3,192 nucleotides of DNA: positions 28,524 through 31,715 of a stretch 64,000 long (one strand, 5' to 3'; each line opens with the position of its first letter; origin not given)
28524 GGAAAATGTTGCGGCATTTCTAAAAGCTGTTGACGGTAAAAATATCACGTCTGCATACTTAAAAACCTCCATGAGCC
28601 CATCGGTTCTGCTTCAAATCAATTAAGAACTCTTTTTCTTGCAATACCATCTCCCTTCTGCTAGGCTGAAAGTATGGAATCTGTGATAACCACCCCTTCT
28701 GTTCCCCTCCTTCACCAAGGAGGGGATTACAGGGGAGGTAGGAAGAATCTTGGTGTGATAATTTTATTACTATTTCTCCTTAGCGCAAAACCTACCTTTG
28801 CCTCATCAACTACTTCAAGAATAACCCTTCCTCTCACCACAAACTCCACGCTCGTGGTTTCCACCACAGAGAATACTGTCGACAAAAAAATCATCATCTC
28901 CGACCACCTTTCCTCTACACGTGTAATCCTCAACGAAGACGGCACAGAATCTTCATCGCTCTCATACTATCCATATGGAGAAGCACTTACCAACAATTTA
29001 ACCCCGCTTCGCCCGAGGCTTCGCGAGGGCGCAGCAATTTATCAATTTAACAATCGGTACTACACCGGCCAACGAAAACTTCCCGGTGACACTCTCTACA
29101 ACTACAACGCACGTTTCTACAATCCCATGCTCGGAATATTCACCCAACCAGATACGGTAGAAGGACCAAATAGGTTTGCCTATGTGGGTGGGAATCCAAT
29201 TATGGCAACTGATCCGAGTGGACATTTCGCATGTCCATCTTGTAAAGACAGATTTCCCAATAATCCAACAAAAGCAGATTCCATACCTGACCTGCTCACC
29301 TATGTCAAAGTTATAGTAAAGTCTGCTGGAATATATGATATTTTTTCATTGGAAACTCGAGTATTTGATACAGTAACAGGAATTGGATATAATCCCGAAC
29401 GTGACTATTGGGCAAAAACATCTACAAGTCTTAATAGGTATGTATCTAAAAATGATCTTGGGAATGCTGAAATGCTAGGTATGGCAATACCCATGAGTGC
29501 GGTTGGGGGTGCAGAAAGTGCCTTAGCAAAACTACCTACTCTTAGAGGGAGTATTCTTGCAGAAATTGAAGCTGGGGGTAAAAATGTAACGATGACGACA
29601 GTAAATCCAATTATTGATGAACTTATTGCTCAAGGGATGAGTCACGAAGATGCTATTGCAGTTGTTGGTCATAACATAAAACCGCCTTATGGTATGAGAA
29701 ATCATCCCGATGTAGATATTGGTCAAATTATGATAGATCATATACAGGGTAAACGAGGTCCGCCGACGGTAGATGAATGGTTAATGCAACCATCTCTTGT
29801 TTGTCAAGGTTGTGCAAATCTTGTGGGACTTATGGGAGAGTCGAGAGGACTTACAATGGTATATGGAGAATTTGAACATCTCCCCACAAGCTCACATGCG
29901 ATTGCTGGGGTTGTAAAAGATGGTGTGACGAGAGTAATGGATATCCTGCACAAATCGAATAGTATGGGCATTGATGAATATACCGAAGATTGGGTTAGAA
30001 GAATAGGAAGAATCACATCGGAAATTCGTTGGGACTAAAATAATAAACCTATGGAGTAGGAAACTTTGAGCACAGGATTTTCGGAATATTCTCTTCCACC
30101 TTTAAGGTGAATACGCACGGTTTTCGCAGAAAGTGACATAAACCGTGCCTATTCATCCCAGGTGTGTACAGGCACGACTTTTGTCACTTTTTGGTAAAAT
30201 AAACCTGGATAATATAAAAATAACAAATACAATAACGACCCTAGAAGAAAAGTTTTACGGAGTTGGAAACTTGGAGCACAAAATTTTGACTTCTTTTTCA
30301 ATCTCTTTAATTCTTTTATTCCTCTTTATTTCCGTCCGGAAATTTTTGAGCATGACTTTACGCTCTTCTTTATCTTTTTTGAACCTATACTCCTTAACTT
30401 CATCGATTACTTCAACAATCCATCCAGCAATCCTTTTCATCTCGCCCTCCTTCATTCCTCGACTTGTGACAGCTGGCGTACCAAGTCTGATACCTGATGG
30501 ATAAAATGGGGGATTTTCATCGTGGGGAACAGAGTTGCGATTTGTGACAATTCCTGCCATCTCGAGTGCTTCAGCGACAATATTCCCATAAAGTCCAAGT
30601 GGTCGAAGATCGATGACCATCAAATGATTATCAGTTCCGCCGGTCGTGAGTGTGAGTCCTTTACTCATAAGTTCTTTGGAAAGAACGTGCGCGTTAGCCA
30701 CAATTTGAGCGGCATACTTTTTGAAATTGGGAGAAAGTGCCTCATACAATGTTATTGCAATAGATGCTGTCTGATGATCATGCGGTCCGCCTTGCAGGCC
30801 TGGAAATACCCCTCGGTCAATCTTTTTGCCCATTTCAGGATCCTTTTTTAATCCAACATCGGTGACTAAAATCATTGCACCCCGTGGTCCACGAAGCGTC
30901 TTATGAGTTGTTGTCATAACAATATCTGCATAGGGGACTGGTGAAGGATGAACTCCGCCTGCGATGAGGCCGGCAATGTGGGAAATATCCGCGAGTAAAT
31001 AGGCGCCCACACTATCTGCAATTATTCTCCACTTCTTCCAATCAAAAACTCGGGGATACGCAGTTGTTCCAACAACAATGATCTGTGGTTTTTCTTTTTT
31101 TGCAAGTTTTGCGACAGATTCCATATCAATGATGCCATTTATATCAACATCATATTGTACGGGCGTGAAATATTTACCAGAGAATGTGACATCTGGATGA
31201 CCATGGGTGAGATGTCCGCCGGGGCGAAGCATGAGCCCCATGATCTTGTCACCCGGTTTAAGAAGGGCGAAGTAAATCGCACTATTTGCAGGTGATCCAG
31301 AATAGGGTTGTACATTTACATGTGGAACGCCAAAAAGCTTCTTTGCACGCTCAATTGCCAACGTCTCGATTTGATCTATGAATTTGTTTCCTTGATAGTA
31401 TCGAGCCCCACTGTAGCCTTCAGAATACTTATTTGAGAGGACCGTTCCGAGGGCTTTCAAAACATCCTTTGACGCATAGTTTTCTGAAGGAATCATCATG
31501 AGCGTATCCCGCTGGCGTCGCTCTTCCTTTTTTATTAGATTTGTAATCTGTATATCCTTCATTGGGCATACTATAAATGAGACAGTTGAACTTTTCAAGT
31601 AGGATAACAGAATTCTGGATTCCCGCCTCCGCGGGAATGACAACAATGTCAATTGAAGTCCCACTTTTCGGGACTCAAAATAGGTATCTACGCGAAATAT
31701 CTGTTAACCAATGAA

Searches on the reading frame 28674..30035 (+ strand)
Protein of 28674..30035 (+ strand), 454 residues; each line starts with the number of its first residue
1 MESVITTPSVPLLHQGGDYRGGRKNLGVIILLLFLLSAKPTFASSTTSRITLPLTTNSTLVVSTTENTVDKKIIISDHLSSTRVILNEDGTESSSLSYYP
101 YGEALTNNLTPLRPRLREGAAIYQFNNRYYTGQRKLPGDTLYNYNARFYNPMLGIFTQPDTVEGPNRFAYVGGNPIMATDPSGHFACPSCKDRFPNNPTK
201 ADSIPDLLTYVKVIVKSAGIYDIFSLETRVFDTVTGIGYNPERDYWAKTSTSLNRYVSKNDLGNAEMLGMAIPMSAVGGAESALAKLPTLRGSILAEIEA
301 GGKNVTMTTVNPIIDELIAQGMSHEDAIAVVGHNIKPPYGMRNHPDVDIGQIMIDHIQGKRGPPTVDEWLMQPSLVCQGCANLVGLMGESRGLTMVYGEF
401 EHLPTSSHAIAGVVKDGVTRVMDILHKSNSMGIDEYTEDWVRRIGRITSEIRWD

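Call 5: search_protein_families(library=pfam, proteins=[window:28674-30035:+], max_evalue=1)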
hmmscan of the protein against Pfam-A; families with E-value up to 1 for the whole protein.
window:28674-30035:+ (454 aa): 4 families
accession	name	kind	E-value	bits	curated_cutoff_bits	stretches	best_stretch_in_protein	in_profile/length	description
PF03701.19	UPF0181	-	0.021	14.8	23.5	1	314-335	20-41/50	Uncharacterised protein family (UPF0181)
PF24273.1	TRASH_HVO_1752_C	-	0.042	14.4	27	1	184-195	26-37/47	HVO_1752, C-terminal TRASH domain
PF24442.1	DUF7561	-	0.099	13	27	1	178-202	37-61/65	Family of unknown function (DUF7561)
PF09201.16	SRX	-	0.3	11.4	29.9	1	289-328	9-48/148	SRX, signal recognition particle receptor alpha subunit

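Call 6: search_protein_families(library=ncbifam, proteins=[window:28674-30035:+], max_evalue=1)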
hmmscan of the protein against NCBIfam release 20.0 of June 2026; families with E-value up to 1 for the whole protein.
window:28674-30035:+ (454 aa): 2 families
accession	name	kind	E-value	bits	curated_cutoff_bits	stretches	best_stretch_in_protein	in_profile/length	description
TIGR03696.1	Rhs_assc_core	domain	2.3e-15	56.9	32.5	1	98-184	1-76/76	RHS repeat-associated core domain-containing protein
NF003476.0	PRK05114.1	equivalog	0.017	14.8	72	1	314-336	20-42/60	YoaH family protein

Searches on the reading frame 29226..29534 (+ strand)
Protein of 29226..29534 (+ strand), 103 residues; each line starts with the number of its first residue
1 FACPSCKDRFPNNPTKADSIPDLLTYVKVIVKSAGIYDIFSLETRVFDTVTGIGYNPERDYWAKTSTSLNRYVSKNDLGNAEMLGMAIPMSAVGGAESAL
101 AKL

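Call 72: search_protein_families(library=pfam, alignment_id=A7, max_evalue=10)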
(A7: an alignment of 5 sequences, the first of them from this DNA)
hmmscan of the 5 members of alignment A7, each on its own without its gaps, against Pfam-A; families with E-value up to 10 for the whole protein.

A. member 1, seq(103 aa): 0 families

B. families by the number of members that match (of 5 scanned): 2 families
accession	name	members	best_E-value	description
PF02826.25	2-Hacid_dh_C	1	0.053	D-isomer specific 2-hydroxyacid dehydrogenase, NAD binding domain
PF08847.16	Crr6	1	0.098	Chlororespiratory reduction 6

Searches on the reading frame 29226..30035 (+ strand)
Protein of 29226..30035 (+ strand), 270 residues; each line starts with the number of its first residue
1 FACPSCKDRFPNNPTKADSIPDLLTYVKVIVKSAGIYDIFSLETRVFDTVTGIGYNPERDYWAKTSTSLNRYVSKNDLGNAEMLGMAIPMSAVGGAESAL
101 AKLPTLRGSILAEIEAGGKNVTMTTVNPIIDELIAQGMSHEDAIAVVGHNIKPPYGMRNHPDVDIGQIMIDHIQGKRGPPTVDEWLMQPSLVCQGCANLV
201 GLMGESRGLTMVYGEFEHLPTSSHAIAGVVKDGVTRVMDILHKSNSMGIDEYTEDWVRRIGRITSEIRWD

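Call 5: search_protein_families(library=pfam, proteins=[window:29226-30035:+], max_evalue=1)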
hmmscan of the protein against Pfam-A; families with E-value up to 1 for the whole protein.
window:29226-30035:+ (270 aa): 3 families
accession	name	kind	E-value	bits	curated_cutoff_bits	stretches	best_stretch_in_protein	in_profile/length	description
PF03701.19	UPF0181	-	0.0098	15.9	23.5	1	130-151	20-41/50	Uncharacterised protein family (UPF0181)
PF09201.16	SRX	-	0.21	11.9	29.9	1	105-144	9-48/148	SRX, signal recognition particle receptor alpha subunit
PF24273.1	TRASH_HVO_1752_C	-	0.48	11.1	27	0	1-11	27-37/47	HVO_1752, C-terminal TRASH domain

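Call 9: find_homologous_proteins(query=window:29226-30035:+)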
Query window:29226-30035:+ (270 aa): 1 proteins with E <= 0.001 among 1491 candidates.
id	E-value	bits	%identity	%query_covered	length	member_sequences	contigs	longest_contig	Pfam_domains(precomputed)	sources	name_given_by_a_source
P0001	8.4e-180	614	100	100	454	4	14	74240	-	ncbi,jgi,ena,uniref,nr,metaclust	ncbi:hypothetical protein A3D80_02895 [Candidatus Roizmanbacteria bacterium RIFCSPHIGHO2_02_FULL_40_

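Call 25: search_protein_representatives(protein=window:29226-30035:+)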
Query: 270 residues. Proteins with E-value up to 0.001 (for the whole library): 8; up to 1e-10: 3; up to 1e-30: 1. The best 8 are listed.
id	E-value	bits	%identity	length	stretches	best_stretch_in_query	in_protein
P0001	2.7e-180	613.8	100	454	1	1-270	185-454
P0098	3.9e-22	95.2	51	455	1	3-100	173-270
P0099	1.4e-13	67.1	40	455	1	2-98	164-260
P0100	8.4e-08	48.2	33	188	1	101-253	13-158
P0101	4.2e-06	42.7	38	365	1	19-99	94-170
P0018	5.7e-06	42.2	42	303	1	19-95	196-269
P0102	2.3e-05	40.3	31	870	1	102-258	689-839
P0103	4.0e-04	36.2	31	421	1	18-126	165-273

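Call 31: search_protein_families(library=pfam, proteins=[P0098, P0099, P0100, P0102, P0103], max_evalue=0.1)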
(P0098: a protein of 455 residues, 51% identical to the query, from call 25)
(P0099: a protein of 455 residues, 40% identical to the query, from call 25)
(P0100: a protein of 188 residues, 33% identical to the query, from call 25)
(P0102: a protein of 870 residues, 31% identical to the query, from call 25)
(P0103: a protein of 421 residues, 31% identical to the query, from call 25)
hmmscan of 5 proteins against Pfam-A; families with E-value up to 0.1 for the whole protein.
P0098 (455 aa): 0 families

P0099 (455 aa): 1 family
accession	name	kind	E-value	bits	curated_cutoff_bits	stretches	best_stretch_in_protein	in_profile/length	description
PF20573.4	DUF6782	-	0.092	12.4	27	0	250-335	20-103/241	Putative metallopeptidase family (DUF6782)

P0100 (188 aa): 0 families

P0102 (870 aa): 1 family
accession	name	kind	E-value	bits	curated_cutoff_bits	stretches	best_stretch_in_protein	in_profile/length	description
PF03701.19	UPF0181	-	0.019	15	23.5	1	713-738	15-40/50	Uncharacterised protein family (UPF0181)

P0103 (421 aa): 0 families

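Call 60: find_encoding_contigs(protein=P0102, flank=4000, max_places=3)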
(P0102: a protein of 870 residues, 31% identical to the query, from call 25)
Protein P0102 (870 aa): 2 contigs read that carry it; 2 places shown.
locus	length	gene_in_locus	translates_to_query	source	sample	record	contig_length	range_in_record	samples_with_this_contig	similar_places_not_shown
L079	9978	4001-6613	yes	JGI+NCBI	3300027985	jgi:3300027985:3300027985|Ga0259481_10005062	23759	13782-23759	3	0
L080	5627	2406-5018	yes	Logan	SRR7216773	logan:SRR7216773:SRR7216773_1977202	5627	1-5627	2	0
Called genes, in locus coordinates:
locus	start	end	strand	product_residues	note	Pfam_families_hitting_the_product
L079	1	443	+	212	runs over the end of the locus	PF18306:LDcluster4, PF03641:Lysine_decarbox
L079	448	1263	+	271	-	PF00456:Transketolase_N, PF13292:DXP_synthase_N, PF00676:E1_dh (weak)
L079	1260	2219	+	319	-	PF02779:Transket_pyr, PF02780:Transketolase_C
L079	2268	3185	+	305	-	PF00294:PfkB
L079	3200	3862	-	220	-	PF04402:SIMPL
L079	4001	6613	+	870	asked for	-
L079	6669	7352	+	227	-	PF02224:Cytidylate_kin, PF13189:Cytidylate_kin2, PF13238:AAA_18 (weak)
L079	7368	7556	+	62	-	-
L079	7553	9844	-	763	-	PF00912:Transgly, PF00905:Transpeptidase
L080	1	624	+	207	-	?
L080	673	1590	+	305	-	PF00294:PfkB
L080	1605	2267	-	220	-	PF04402:SIMPL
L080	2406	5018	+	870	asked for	-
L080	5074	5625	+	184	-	?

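Call 61: find_encoding_contigs(protein=P0100, flank=4000, max_places=3)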
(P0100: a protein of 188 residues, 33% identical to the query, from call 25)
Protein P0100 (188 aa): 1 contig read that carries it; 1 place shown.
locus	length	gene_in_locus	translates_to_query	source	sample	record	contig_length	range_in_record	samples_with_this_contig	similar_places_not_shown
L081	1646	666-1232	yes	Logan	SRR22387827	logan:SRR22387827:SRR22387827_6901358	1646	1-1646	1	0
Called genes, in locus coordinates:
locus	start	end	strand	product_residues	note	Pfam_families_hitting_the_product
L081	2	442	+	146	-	?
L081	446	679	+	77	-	-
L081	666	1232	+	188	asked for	-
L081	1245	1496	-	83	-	PF02151:UVR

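Call 84: list_cluster_members(proteins=[P0001, P0002])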
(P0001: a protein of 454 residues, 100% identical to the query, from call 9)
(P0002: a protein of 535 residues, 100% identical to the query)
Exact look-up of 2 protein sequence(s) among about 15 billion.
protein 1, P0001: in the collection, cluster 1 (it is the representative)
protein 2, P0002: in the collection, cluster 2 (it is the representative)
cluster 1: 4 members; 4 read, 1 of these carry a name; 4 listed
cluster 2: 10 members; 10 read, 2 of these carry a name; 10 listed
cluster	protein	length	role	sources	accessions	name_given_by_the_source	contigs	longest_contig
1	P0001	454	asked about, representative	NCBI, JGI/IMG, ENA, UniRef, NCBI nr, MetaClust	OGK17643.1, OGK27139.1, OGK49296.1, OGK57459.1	hypothetical protein A3D80_02895 [Candidatus Roizmanbacteria bacterium ... | RHS repeat-associated core domain-containing protein n=1 Tax=Candidatus Roizmanbacteria ... | MAG: hypothetical protein A2799_02845 [Candidatus Roizmanbacteria bacterium ...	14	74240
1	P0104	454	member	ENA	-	-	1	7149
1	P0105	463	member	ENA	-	-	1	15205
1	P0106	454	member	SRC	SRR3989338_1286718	-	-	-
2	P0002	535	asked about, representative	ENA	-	-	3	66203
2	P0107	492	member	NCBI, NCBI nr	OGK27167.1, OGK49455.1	hypothetical protein A3D80_03035 [Candidatus Roizmanbacteria bacterium ... | MAG: hypothetical protein A3D80_03035 [Candidatus Roizmanbacteria bacterium ...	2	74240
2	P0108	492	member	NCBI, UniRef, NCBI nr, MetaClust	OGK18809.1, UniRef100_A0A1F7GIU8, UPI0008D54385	hypothetical protein A2799_02005 [Candidatus Roizmanbacteria bacterium ... | RHS repeat-associated core domain-containing protein n=1 Tax=Candidatus Roizmanbacteria ... | MAG: hypothetical protein A2799_02005 [Candidatus Roizmanbacteria bacterium ...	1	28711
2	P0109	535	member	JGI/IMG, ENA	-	-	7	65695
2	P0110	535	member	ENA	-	-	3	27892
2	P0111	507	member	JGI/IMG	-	-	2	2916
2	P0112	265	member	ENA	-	-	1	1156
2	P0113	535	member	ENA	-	-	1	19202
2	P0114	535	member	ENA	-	-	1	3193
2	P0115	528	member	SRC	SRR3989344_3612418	-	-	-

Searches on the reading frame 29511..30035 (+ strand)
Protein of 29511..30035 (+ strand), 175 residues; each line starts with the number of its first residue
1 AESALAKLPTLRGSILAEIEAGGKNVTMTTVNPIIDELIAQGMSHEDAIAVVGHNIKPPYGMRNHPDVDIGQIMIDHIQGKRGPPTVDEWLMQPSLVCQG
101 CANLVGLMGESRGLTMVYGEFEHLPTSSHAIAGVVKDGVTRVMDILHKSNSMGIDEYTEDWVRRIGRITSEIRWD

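Call 30: search_solved_structures(query=A4, max_evalue=10)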
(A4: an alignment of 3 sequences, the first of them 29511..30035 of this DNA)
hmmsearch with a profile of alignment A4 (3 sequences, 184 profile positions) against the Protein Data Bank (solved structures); distinct sequences matched with E-value up to 10: 0.

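Call 40: predict_structure(alignment_id=A4)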
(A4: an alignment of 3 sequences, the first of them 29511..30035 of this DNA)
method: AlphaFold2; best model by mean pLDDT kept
length: 175 residues; sequences in the alignment: 3
mean_pLDDT: 82.4   pTM: 0.81
mean pLDDT of the five models: 82.4, 66.7, 65.6, 58.8, 53.9
residues with pLDDT >= 90: 48; 70-90: 101; 50-70: 25; < 50: 1
segments of 3 or more residues with pLDDT < 50: none
pLDDT, mean of each block of 10 residues (from residue 1): 78 89 88 93 92 85 70 87 88 75 89 88 65 86 85 84 69 62
secondary structure, 60 per line:
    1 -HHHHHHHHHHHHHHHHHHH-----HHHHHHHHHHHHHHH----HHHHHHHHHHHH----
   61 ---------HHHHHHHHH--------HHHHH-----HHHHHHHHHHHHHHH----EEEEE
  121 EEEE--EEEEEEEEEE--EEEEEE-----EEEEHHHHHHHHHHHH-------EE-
elements in order: H2-20 H26-40 H45-56 H70-78 H87-91 H97-111 E116-124 E127-136 E139-144 E150-153 H154-165

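Call 53: fold_search(model_id=the predicted structure, library=pdb)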
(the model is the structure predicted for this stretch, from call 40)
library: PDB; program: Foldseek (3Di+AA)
matches with E <= 10: 518; with E <= 0.001: 0
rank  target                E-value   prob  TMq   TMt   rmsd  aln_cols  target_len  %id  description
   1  3isr_A                5.6e-03  0.98  0.37  0.24  10.6       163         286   12  The Crystal Structure of a Putative Cysteine Protease from Cytophaga hutchinsonii to 1.9A (released 2009-09-08)
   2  4u65_E                7.9e-03  0.99  0.46  0.45   8.4       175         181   14  Structure of the periplasmic output domain of the Legionella pneumophila LapD ortholog CdgS9 in complex with Pseudomon (released 2014-08-13)
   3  4xz7_B                7.9e-03  0.97  0.41  0.22   9.8       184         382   13  Crystal structure of a TGase (released 2015-06-24)
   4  3isr_C                1.0e-02  0.99  0.37  0.24   8.7       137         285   14  The Crystal Structure of a Putative Cysteine Protease from Cytophaga hutchinsonii to 1.9A (released 2009-09-08)
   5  3isr_B                1.6e-02  0.99  0.38  0.24   8.0       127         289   13  The Crystal Structure of a Putative Cysteine Protease from Cytophaga hutchinsonii to 1.9A (released 2009-09-08)
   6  4xz7_A                1.6e-02  0.96  0.40  0.22   9.3       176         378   16  Crystal structure of a TGase (released 2015-06-24)
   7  4fgq_B                2.0e-02  0.98  0.45  0.43   7.9       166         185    8  Legionella pneumophila LapG (released 2012-06-20)
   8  4fgo                  3.0e-02  0.98  0.47  0.45   6.4       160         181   10  Legionella pneumophila LapG (calcium-bound) (released 2012-06-20)
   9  4fgq_A                3.2e-02  0.97  0.46  0.45   6.5       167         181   10  Legionella pneumophila LapG (released 2012-06-20)
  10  4fgp_A                3.4e-02  0.97  0.46  0.44   6.5       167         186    9  Legionella pneumophila LapG (EGTA-treated) (released 2012-06-20)
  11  8k51_A                3.4e-02  0.80  0.29  0.20   9.3       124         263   13  Crystal structure of arylamine N-acyltransferase from Streptomyces aureus (released 2024-07-24)
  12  2ija                  3.6e-02  0.90  0.34  0.22   8.4       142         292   13  Human N-acetyltransferase 1 F125S mutant (released 2006-11-28)
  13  8k51_B                4.3e-02  0.80  0.29  0.20   9.2       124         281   12  Crystal structure of arylamine N-acyltransferase from Streptomyces aureus (released 2024-07-24)
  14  9crn                  4.5e-02  0.87  0.34  0.20   7.4       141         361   16  Crystal structure of Streptococcus pyogenes TglA (released 2024-08-14)
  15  4fgp_B                6.4e-02  0.93  0.46  0.44   6.6       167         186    8  Legionella pneumophila LapG (EGTA-treated) (released 2012-06-20)
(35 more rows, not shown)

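Call 75: find_related_loci(query=A4, collection=metagenome_contigs, flank=3000)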
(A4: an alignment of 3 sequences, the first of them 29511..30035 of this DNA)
Query A4 (175 aa) in metagenome_contigs; peptide patterns used: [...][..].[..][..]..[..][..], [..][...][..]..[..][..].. (x = any residue, [..] = any of these).
598 stretches matched a pattern, but none encodes a relative of the query by tblastn (E <= 1e-3).

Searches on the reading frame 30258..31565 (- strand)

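Call 64: search_protein_families(library=pfam, proteins=[window:30258-31565:-], max_evalue=0.00001)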
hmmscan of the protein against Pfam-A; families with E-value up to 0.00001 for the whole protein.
window:30258-31565:- (436 aa): 1 family
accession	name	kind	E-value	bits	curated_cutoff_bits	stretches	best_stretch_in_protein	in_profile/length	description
PF00464.25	SHMT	-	1.2e-152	508.6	27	1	3-383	4-399/399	Serine hydroxymethyltransferase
